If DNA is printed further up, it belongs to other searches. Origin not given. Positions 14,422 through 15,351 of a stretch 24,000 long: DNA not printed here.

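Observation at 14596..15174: Domain swap: P4 keeps the family scaffold but the vWA domain is replaced by an unrelated segment of about 190 aa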

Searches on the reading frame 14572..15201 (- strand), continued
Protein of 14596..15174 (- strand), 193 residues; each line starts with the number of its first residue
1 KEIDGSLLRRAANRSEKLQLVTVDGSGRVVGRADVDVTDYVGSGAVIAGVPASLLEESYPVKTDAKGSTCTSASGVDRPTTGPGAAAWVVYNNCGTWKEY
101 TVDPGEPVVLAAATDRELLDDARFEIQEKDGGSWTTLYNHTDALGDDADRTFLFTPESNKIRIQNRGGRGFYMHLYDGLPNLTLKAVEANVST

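Call 63: list_cluster_members(proteins=[P0003, P0005, P0008, P0010, P0014, P0017, P0020, P0033, P0124, P0125])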
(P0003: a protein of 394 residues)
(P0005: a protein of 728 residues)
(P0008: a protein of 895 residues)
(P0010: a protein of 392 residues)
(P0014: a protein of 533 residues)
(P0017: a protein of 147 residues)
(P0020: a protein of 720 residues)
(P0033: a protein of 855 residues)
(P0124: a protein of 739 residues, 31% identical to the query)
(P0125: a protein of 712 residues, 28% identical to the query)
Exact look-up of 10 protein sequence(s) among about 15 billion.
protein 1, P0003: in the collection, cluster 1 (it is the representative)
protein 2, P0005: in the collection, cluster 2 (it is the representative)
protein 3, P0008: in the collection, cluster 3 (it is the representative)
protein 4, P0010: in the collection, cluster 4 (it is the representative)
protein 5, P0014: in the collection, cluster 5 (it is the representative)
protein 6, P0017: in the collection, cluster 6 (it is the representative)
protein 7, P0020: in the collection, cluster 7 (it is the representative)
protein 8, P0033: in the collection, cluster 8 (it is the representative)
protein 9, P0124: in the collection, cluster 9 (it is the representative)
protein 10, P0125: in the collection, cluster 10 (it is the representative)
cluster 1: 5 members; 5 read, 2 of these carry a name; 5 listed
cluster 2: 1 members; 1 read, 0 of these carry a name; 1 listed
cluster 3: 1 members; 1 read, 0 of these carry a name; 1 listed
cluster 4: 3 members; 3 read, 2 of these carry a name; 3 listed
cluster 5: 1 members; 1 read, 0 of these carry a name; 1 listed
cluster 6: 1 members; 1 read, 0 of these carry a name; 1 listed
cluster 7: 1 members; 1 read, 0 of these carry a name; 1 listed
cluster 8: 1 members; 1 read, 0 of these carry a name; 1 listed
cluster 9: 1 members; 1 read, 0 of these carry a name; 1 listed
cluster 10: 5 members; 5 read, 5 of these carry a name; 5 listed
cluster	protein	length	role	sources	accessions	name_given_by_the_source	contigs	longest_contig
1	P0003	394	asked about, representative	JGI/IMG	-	-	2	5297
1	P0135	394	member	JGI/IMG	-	hypothetical protein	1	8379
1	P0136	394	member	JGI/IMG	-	hypothetical protein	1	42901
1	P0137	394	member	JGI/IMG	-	-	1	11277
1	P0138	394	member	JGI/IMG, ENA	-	-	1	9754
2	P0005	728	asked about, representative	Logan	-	-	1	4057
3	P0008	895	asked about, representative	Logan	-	-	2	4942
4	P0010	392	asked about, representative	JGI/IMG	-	hypothetical protein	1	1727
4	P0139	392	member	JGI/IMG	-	hypothetical protein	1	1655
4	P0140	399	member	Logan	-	-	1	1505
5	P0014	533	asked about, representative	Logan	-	-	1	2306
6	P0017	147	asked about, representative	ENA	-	-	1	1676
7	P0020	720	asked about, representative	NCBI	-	-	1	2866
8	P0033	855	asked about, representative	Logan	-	-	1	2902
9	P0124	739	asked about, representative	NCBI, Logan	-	-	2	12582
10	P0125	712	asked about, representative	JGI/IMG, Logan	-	Mg-chelatase subunit ChlD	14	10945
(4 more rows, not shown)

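Call 68: fold_search(model_id=the predicted structure, library=viral)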
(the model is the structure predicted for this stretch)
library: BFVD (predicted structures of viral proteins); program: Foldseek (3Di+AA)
matches with E <= 10: 1630; with E <= 0.001: 1
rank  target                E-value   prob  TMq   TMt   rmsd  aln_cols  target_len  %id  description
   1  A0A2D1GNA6            6.8e-04  0.44  0.16  0.08  27.9       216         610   11  (no name in the UniProt tables at hand)
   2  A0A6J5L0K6            1.5e-03  0.82  0.23  0.11  26.7       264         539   12  Uncharacterized protein [uncultured Caudovirales phage]
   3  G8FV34                1.8e-03  0.85  0.27  0.11  21.0       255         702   10  Minor tail protein [Pediococcus phage cIP1]
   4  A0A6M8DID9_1          1.9e-03  0.97  0.31  0.10  15.3       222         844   11  (no name in the UniProt tables at hand)
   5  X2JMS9                2.3e-03  0.99  0.24  0.06   8.5       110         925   20  Minor structural protein [Bacillus phage Bcp1]
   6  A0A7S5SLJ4            2.4e-03  1.00  0.28  0.07  10.7       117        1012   25  (no name in the UniProt tables at hand)
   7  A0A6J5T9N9            2.4e-03  0.84  0.26  0.22  20.0       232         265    8  Uncharacterized protein [uncultured Caudovirales phage]
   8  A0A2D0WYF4            2.7e-03  0.96  0.29  0.15  14.0       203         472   13  SGNH hydrolase-type esterase domain-containing protein [Clostridium phage CPS1]
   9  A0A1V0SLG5            2.7e-03  0.95  0.28  0.26  10.0       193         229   11  Collagen triple helix repeat motif-containing protein [Klosneuvirus KNV1]
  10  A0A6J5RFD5            2.7e-03  0.80  0.26  0.13  10.0       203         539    9  Baseplate protein J-like [uncultured Caudovirales phage]
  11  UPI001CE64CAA         3.0e-03  0.35  0.20  0.07  30.1       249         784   11  (no name look-up for this kind of identifier)
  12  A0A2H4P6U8            3.1e-03  0.66  0.25  0.08  14.4       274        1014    9  Uncharacterized protein [Pseudomonas phage tabernarius]
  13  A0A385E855            3.9e-03  0.30  0.19  0.04  20.8       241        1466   10  Minor structural protein [Bacillus phage Hobo]
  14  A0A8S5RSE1            4.1e-03  0.87  0.25  0.12   9.7       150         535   17  XynB-like protein [Siphoviridae sp. ctFBb37]
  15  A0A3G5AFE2            4.1e-03  0.51  0.20  0.19  21.3       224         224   12  Cupin [Solivirus sp.]
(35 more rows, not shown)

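Call 71: find_encoding_contigs(protein=P0136, flank=8000, max_places=3)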
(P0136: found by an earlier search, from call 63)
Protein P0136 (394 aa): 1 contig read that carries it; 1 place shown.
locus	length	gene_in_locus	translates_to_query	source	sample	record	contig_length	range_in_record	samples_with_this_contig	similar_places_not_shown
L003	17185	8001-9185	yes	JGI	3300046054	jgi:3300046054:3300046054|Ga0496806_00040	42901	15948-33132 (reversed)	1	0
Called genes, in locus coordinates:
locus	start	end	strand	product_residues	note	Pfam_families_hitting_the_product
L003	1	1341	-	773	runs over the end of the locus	PF04851:ResIII, PF00270:DEAD, PF22527:DEXQc_Suv3, PF00271:Helicase_C (faint), PF21280:Helicase_dom4_arc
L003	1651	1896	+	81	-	PF13459:Fer4_15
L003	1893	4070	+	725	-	PF00072:Response_reg (faint), PF00989:PAS, PF08448:PAS_4, PF08447:PAS_3, PF13426:PAS_9, PF15915:BAT, PF04967:HTH_10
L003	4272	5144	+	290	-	PF18916:Lycopene_cyc (faint)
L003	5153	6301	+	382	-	PF15461:BCD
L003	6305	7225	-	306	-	PF00056:Ldh_1_N, PF02866:Ldh_1_C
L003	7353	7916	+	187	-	PF06677:Auto_anti-p27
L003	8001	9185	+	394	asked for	-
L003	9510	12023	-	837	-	PF00270:DEAD, PF04851:ResIII, PF21210:RNA_helicase_helical, PF00271:Helicase_C, PF02732:ERCC4, PF00633:HHH (faint), PF12826:HHH_2, PF14520:HHH_5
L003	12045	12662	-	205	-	-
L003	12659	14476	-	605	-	PF00587:tRNA-synt_2b (weak), PF03129:HGTP_anticodon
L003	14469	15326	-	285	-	PF00571:CBS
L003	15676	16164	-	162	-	PF24432:DUF7555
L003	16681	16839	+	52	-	PF24433:DUF7556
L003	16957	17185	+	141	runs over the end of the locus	PF03479:PCC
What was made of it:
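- A cluster member of P0003 lies in a haloarchaeal genomic context (call 71).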
